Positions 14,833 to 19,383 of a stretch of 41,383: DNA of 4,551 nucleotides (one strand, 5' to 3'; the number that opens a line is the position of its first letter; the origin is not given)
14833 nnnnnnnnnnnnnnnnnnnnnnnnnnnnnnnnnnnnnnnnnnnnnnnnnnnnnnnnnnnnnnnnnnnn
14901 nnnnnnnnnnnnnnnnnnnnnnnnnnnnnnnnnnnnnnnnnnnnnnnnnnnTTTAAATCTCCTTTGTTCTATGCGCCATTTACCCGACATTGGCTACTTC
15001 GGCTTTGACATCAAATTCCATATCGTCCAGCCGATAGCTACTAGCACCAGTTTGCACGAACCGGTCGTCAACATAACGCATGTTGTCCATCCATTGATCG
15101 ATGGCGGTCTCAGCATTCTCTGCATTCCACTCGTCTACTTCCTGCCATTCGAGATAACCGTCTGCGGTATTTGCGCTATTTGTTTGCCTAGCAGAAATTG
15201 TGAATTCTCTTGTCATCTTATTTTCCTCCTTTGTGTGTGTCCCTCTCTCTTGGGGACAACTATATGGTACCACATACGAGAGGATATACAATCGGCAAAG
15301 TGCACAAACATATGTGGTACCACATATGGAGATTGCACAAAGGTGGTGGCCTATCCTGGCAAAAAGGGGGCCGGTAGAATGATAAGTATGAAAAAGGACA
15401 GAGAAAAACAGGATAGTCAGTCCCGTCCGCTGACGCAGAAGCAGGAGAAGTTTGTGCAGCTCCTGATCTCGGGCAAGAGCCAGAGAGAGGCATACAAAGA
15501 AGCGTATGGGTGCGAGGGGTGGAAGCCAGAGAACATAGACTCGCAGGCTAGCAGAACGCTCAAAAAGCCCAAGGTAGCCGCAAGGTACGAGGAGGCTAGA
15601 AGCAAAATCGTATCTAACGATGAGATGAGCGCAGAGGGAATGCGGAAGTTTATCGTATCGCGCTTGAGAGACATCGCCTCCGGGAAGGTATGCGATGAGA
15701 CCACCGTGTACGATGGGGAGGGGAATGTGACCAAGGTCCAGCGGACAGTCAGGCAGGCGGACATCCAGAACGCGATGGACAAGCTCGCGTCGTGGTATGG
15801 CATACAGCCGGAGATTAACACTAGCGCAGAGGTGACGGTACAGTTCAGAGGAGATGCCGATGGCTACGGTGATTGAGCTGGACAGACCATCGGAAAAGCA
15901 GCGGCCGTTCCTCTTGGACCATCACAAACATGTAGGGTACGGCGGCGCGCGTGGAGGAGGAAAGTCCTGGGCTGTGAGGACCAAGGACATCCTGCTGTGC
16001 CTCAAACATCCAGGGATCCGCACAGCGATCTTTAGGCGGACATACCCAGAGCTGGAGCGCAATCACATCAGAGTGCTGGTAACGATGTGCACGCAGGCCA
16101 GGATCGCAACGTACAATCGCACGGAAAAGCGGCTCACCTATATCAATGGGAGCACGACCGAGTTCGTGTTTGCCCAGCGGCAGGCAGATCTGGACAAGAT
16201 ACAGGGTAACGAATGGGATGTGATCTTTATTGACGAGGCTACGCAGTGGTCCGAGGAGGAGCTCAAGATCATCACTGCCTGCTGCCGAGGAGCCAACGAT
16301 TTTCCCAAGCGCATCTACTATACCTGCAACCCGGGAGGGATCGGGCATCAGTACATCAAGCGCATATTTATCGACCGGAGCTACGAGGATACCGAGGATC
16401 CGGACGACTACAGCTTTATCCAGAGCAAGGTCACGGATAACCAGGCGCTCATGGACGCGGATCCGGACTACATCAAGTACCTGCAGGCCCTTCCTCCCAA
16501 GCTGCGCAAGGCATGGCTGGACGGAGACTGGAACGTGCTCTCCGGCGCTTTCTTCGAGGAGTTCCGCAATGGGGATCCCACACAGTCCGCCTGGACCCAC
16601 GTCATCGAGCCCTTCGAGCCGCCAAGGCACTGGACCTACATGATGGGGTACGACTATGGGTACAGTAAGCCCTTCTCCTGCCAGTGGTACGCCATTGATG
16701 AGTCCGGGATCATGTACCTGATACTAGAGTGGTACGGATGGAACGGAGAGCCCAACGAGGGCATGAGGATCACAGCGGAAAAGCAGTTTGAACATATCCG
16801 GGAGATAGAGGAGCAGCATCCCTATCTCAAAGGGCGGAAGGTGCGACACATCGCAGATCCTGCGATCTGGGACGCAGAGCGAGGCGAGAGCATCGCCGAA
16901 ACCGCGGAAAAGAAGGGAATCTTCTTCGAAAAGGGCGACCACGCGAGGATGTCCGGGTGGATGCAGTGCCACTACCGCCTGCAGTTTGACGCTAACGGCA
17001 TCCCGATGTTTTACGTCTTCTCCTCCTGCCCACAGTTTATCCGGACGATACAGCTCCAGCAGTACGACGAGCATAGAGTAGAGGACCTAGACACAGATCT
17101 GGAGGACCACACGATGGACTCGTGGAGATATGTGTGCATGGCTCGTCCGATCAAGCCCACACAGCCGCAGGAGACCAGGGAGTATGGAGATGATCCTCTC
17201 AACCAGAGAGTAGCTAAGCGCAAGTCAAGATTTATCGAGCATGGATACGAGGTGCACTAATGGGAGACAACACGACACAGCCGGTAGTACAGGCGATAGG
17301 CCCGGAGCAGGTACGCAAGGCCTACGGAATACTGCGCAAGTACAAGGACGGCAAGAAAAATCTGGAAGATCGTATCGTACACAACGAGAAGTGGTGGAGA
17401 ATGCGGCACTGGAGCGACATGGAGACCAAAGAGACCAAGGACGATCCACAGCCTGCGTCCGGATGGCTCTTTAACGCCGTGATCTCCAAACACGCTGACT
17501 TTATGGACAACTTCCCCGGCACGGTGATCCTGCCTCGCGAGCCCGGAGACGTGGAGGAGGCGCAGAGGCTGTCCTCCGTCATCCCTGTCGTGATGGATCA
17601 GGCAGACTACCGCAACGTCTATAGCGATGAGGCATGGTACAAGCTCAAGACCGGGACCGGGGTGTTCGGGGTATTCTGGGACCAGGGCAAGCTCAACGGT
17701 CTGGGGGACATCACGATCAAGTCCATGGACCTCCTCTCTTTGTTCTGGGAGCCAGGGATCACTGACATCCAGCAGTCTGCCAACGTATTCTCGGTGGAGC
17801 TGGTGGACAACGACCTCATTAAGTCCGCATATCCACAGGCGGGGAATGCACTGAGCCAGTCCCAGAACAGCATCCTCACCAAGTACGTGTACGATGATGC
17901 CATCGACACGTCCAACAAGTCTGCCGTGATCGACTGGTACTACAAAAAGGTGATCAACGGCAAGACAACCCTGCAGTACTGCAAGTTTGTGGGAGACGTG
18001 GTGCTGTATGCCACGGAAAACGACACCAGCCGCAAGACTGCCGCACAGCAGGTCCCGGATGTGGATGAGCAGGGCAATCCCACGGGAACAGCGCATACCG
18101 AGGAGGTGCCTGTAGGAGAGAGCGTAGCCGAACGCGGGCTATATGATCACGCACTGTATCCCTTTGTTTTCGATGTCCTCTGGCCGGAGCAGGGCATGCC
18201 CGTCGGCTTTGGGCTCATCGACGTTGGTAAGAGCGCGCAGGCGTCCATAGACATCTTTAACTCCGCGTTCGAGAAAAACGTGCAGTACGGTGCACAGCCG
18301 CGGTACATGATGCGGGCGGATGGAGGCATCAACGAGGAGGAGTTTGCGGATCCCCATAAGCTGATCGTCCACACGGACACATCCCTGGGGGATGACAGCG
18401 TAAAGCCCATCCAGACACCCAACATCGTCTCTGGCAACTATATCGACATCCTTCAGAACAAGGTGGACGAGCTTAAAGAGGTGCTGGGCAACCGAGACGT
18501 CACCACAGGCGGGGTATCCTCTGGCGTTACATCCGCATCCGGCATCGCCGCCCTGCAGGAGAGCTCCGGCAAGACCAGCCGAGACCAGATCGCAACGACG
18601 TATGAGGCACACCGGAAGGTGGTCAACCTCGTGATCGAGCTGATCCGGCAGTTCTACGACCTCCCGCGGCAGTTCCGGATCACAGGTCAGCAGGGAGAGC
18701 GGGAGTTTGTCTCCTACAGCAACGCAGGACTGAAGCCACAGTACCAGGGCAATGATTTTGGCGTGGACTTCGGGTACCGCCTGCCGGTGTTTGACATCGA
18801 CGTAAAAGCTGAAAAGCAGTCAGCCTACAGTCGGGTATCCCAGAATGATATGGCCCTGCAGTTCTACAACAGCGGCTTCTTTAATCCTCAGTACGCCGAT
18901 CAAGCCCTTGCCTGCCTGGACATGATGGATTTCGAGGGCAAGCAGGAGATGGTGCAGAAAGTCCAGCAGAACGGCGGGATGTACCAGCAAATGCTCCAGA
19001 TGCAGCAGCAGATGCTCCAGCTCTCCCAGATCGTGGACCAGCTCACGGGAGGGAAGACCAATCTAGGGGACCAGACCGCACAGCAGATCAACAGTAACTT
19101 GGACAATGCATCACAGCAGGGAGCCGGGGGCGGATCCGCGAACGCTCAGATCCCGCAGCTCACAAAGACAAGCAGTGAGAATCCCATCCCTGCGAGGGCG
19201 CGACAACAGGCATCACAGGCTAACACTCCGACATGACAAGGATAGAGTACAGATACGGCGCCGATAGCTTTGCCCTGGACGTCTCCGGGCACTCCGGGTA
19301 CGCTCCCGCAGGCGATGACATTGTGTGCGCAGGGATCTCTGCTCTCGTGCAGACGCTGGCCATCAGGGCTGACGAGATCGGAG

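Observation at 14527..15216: Opposite-strand cassette: two hyper-acidic mini-proteins plus a ribbon-helix-helix protein (candidate anti-defence operon)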

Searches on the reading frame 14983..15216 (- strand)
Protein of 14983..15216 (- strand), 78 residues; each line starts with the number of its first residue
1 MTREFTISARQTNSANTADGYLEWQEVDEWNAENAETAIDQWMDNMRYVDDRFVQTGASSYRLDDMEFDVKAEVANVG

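Call 3: search_protein_families(library=pfam, proteins=[window:14983-15216:-], max_evalue=1)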
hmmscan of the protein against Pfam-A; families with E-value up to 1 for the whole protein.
seq(78 aa): 1 family
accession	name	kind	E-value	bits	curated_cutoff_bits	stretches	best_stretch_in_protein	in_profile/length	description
PF11733.13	NP1-WLL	-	0.047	13.9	20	1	7-49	122-163/213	Non-capsid protein NP1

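Call 4: search_protein_families(library=phrogs, proteins=[window:14983-15216:-], max_evalue=1)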
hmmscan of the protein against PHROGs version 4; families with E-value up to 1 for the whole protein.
seq(78 aa): 4 families
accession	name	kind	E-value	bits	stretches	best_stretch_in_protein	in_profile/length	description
phrog_36935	-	unknown function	0.022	15.9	1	29-58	17-45/87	-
phrog_27515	-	unknown function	0.11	13.7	1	19-74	32-83/104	-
phrog_37392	-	unknown function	0.18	13.1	1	34-67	22-54/80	-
phrog_13835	-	unknown function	0.23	12.5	1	48-75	20-47/84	-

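Call 9: search_protein_families(library=padloc, proteins=[window:14983-15216:-], max_evalue=1)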
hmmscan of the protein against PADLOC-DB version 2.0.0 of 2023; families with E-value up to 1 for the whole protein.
seq(78 aa): 0 families

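Call 10: search_protein_families(library=ncbifam, proteins=[window:14983-15216:-], max_evalue=1)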
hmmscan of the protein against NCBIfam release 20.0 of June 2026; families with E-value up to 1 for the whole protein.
seq(78 aa): 0 families

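Call 11: find_homologous_proteins(query=window:14983-15216:-, max_evalue=0.01)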
Query seq(78 aa) (78 aa): 9 proteins with E <= 0.01 among 9 candidates.
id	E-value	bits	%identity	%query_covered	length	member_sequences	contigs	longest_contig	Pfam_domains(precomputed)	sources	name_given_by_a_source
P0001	1.8e-39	150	93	96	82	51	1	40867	-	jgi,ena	-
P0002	3.4e-39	149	96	92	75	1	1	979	-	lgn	-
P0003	3.2e-38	146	89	96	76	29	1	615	-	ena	-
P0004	4.4e-37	143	93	92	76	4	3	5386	-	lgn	-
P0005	9.2e-35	135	93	92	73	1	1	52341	-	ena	-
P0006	1.4e-34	135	84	96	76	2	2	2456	-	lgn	-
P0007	4.1e-25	105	78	77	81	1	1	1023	-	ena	-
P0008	6.7e-23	98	71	88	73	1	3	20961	-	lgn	-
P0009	5.4e-11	60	97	38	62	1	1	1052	-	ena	-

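Call 15: find_encoding_contigs(protein=P0001, flank=6000, max_places=4)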
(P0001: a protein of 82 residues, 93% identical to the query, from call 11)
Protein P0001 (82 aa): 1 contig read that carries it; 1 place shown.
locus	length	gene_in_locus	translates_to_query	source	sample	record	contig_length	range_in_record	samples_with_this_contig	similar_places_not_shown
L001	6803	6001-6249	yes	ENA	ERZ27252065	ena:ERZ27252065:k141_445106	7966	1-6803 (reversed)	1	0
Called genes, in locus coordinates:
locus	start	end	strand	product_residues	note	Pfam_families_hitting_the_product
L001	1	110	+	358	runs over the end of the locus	-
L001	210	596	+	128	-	-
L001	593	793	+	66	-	PF16938:Phage_holin_Dp1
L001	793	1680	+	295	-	PF05257:CHAP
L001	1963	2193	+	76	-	-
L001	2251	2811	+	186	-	PF07463:NUMOD4, PF13392:HNH_3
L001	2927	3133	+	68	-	-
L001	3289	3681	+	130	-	-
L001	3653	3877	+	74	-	-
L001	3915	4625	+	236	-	-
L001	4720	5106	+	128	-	-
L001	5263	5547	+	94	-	-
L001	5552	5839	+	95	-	-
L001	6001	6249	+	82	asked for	-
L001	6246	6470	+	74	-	-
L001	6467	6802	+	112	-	?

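Call 16: find_encoding_contigs(protein=P0005, flank=6000, max_places=4)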
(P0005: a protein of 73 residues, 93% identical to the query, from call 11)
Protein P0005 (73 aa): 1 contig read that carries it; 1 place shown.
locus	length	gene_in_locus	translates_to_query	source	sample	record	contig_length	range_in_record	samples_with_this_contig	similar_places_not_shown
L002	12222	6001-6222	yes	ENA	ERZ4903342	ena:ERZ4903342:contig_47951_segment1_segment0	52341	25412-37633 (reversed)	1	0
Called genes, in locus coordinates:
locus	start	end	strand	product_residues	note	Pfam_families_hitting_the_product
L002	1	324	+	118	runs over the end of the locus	-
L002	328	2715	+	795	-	PF00657:Lipase_GDSL (weak), PF13472:Lipase_GDSL_2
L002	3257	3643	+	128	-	-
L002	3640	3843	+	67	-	PF16938:Phage_holin_Dp1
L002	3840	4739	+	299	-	PF05257:CHAP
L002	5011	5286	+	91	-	-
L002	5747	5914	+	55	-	-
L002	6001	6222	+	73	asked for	-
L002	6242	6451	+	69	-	-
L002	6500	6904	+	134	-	-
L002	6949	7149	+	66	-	-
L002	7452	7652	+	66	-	-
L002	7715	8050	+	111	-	-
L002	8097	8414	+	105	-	-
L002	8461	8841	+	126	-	-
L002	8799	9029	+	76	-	PF01381:HTH_3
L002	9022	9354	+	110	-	PF12705:PDDEXK_1 (weak)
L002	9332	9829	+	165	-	-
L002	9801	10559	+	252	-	PF13479:AAA_24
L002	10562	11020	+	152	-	PF05037:DUF669 (weak)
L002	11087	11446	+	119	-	PF01870:Hjc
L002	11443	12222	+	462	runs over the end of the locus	PF00270:DEAD, PF04851:ResIII, PF00271:Helicase_C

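Call 17: find_encoding_contigs(protein=P0008, flank=6000, max_places=4)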
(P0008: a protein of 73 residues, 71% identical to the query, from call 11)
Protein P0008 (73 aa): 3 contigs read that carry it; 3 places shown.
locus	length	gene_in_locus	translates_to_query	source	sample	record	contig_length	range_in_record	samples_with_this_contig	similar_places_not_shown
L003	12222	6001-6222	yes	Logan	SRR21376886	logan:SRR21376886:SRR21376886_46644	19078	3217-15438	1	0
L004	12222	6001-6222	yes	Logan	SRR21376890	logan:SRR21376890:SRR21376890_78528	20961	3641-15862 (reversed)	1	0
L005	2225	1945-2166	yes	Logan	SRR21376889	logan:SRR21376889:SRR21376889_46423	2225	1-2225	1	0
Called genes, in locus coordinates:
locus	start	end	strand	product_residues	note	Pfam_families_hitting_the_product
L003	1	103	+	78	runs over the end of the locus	-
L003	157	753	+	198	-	-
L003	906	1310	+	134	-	-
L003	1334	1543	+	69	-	-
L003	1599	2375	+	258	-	PF17338:GP88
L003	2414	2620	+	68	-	-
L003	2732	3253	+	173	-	-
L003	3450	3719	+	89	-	-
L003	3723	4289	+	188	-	-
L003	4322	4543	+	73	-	-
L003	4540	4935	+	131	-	-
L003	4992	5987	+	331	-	PF00589:Phage_integrase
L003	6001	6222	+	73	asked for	-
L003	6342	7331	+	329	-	PF18847:LPD29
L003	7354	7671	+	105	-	-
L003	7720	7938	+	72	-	-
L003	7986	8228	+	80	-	-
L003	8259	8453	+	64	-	-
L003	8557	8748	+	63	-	PF18789:DarA_C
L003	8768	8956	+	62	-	-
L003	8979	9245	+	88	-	-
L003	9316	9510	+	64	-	-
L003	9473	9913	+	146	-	-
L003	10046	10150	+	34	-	-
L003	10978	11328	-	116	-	-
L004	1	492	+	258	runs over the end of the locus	PF17338:GP88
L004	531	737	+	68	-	-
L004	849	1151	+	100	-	-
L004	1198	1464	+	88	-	-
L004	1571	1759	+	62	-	-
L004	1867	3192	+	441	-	PF03235:GmrSD_N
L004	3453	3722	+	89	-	-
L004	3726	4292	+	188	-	-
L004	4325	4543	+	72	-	-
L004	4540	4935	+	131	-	-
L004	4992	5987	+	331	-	PF00589:Phage_integrase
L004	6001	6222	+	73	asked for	-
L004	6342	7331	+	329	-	PF18847:LPD29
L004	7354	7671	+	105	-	-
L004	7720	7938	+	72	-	-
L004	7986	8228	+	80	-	-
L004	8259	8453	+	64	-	-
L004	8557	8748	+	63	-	PF18789:DarA_C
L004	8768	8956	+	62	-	-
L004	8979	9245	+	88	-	-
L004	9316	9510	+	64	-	-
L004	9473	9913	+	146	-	-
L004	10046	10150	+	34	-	-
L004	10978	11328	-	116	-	-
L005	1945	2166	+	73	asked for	-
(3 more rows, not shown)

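Call 31: search_solved_structures(query=A1, max_evalue=10)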
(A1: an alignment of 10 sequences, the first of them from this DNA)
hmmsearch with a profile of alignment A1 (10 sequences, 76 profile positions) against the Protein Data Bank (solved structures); distinct sequences matched with E-value up to 10: 0.

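Call 46: predict_structure(alignment_id=A1)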
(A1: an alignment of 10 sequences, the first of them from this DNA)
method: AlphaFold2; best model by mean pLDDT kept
length: 78 residues; sequences in the alignment: 10
mean_pLDDT: 85.9   pTM: 0.73
mean pLDDT of the five models: 85.9, 83.9, 83.8, 83.5, 82.3
residues with pLDDT >= 90: 50; 70-90: 17; 50-70: 10; < 50: 1
segments of 3 or more residues with pLDDT < 50: none
pLDDT, mean of each block of 10 residues (from residue 1): 90 64 87 94 92 91 90 78
secondary structure, 60 per line:
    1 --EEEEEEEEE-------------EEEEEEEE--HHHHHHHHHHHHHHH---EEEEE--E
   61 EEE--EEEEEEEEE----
elements in order: E3-11 E25-32 H35-49 E53-57 E60-63 E66-74

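Call 49: fold_search(model_id=the predicted structure, library=pdb)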
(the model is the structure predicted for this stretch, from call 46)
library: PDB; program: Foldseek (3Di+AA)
matches with E <= 10: 221; with E <= 0.001: 0
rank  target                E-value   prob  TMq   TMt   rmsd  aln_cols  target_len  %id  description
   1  4iit_B                1.1e+00  0.85  0.52  0.63   3.6        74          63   12  The Phenylacetyl-CoA monooxygenase PaaABC subcomplex with phenylacetyl-CoA (released 2013-11-06)
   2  1btn                  1.1e+00  0.08  0.24  0.20  10.7        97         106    9  STRUCTURE OF THE BINDING SITE FOR INOSITOL PHOSPHATES IN A PH DOMAIN (released 1996-03-08)
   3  3egr_A                1.3e+00  0.77  0.51  0.62   3.6        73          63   14  CRYSTAL STRUCTURE OF A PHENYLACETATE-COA OXYGENASE SUBUNIT PAAB (REUT_A2307) FROM RALSTONIA EUTROPHA JMP134 AT 2.65 A  (released 2008-09-30)
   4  7kc4_B                1.4e+00  0.08  0.32  0.07  11.4        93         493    8  Human WLS in complex with WNT8A (released 2021-01-06)
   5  1vq3_B                1.5e+00  0.20  0.42  0.40   4.8        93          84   12  Crystal structure of Phosphoribosylformylglycinamidine synthase, purS subunit (EC 6.3.5.3) (TM1244) from Thermotoga ma (released 2004-12-28)
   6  7drt_B                1.8e+00  0.07  0.30  0.07  13.0        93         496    9  Human Wntless in complex with Wnt3a (released 2021-07-14)
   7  3d54_B                1.9e+00  0.09  0.37  0.36   7.4        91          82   11  Structure of PurLQS from Thermotoga maritima (released 2008-07-22)
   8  6elv                  2.1e+00  0.09  0.32  0.20   9.1        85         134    7  Recombinantly expressed C-terminal domain of MdPPO1 (Csole-domain) (released 2019-03-20)
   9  2oqb_B                2.3e+00  0.07  0.30  0.24   7.6       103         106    9  Crystal structure of the N-terminal domain of coactivator-associated methyltransferase 1 (CARM1) (released 2007-10-30)
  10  6fc2_A                2.4e+00  0.06  0.26  0.14  12.9       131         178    2  Crystal structure of the eIF4E-Eap1p complex from Saccharomyces cerevisiae (released 2018-06-27)
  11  8tzr_B                2.4e+00  0.06  0.31  0.07  12.6        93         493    9  Structure of human Wnt3a bound to WLS and CALR (released 2023-10-18)
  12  4yci_B                2.4e+00  0.05  0.24  0.13   9.5        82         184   10  non-latent pro-bone morphogenetic protein 9 (released 2015-03-04)
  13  1vq3_A                2.6e+00  0.15  0.43  0.40   4.5        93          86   11  Crystal structure of Phosphoribosylformylglycinamidine synthase, purS subunit (EC 6.3.5.3) (TM1244) from Thermotoga ma (released 2004-12-28)
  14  7meu_A                2.7e+00  0.14  0.35  0.18   5.4        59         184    3  A biphenyl inhibitor of eIF4E targeting an internal binding site enables the design of cell-permeable PROTAC-degraders (released 2021-04-28)
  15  6elt                  2.7e+00  0.08  0.32  0.20   9.1        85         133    7  C-terminal domain of MdPPO1 upon self-cleavage (Ccleaved-domain) (released 2019-03-20)
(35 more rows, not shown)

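Call 89: search_dna_similar(query=window:14983-15216:-, collection=phages, mode=protein, max_evalue=0.01)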
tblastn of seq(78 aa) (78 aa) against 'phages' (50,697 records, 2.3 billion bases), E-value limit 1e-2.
No match.

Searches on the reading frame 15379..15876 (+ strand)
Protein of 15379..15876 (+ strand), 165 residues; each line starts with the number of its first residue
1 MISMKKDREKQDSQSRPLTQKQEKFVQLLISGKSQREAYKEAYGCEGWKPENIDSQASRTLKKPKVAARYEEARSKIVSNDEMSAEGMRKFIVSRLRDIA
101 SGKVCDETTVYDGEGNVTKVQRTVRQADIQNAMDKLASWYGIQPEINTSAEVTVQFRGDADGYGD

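Call 79: search_protein_families(library=pfam, proteins=[window:15379-15876:+], max_evalue=0.001)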
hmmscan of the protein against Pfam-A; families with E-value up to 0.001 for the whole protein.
window:15379-15876:+ (165 aa): 1 family
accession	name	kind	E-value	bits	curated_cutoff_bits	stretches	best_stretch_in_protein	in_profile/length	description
PF03592.21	Terminase_2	-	1.6e-10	42.2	26.1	1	18-142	1-130/141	Terminase small subunit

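Call 102: find_related_loci(query=window:15379-15873:+, collection=viral_contigs, flank=3500)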
Query window:15379-15873:+ (165 aa) in viral_contigs; peptide patterns used: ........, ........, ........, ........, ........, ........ (x = any residue, [..] = any of these).
7 stretches matched a pattern, but none encodes a relative of the query by tblastn (E <= 1e-3).

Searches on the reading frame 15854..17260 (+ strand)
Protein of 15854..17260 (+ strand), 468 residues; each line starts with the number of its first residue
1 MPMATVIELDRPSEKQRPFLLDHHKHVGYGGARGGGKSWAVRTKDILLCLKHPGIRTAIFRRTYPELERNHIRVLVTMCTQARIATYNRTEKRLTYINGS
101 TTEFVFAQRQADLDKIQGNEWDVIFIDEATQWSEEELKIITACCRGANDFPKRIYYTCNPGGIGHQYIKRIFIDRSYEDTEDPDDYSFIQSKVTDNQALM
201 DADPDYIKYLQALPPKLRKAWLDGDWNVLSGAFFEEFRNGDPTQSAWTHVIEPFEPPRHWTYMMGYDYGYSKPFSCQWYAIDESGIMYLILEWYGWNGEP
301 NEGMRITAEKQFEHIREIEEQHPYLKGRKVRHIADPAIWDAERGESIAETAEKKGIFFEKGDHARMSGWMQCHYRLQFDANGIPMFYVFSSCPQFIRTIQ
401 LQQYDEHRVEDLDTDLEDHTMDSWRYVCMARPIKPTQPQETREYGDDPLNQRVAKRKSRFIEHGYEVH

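Call 79: search_protein_families(library=pfam, proteins=[window:15854-17260:+], max_evalue=0.001)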
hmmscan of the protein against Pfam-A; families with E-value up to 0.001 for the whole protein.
window:15854-17260:+ (468 aa): 2 families
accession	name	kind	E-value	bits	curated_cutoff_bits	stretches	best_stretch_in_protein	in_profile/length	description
PF04466.19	Terminase_3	-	3.3e-13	50.1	23.2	1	28-209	6-185/201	Phage terminase large subunit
PF03237.21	Terminase_6N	-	1.2e-09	38.5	22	1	30-236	3-210/215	Terminase large subunit, T4likevirus-type, N-terminal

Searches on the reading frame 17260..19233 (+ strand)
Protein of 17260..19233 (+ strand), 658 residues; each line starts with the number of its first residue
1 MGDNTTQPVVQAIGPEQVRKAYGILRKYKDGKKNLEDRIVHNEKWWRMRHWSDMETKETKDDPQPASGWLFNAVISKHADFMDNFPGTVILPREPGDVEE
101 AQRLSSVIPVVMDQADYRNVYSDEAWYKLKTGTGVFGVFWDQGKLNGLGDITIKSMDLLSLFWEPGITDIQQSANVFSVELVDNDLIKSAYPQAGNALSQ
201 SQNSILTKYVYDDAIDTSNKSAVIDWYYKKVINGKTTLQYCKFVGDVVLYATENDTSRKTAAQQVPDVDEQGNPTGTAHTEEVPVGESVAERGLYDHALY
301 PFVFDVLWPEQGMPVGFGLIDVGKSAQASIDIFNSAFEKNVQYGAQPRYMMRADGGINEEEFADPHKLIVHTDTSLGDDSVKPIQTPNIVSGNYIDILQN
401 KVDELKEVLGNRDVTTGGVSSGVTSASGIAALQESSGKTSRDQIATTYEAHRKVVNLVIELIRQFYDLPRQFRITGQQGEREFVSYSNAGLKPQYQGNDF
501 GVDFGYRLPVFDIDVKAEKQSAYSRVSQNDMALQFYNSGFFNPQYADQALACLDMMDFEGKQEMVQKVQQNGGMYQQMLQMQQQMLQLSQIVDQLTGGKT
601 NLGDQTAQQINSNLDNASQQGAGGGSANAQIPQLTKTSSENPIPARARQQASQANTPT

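Call 68: search_dna_similar(query=window:17260-19233:+, collection=phages, mode=protein, max_rows=12)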
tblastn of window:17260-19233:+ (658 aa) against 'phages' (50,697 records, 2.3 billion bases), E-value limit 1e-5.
Records with a match: 10; places in all: 10; records where one place covers at least 80% of the query: 10.
Best place of each record, by identity: <60% 10.
By first word of the organism name: Bacteriophage 9; Bacillus 1.
By host as written in the record: - 9; Bacillus sp. (in: Bacteria) 1.
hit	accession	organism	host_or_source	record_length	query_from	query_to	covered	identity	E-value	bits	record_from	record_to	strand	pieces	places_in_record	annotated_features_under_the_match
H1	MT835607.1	Bacteriophage sp.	human fecal samples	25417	11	574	86%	50.9%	2e-172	551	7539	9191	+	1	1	record has no annotation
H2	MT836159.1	Bacteriophage sp.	human fecal samples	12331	13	602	90%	45.9%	7e-157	506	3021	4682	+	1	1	record has no annotation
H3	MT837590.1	Bacteriophage sp.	human fecal samples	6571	13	570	85%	48.5%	1e-172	547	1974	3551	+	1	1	record has no annotation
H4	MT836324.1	Bacteriophage sp.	human fecal samples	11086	13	574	85%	46.7%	2e-153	496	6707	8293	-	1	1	record has no annotation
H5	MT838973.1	Bacteriophage sp.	human fecal samples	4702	13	574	85%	46.1%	4e-144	461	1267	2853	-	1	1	record has no annotation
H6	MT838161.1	Bacteriophage sp.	human fecal samples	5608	13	574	85%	45.5%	2e-147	474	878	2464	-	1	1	record has no annotation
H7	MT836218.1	Bacteriophage sp.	human fecal samples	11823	25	570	83%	46.6%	6e-160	515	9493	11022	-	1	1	record has no annotation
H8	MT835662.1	Bacteriophage sp.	human fecal samples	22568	10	574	86%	44.0%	1e-143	468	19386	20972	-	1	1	record has no annotation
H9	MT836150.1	Bacteriophage sp.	human fecal samples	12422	11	569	85%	38.3%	6e-105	356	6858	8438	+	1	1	record has no annotation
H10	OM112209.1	Bacillus phage PK1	Bacillus sp. (in: Bacteria)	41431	33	565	81%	25.2%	2e-24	115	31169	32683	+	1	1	none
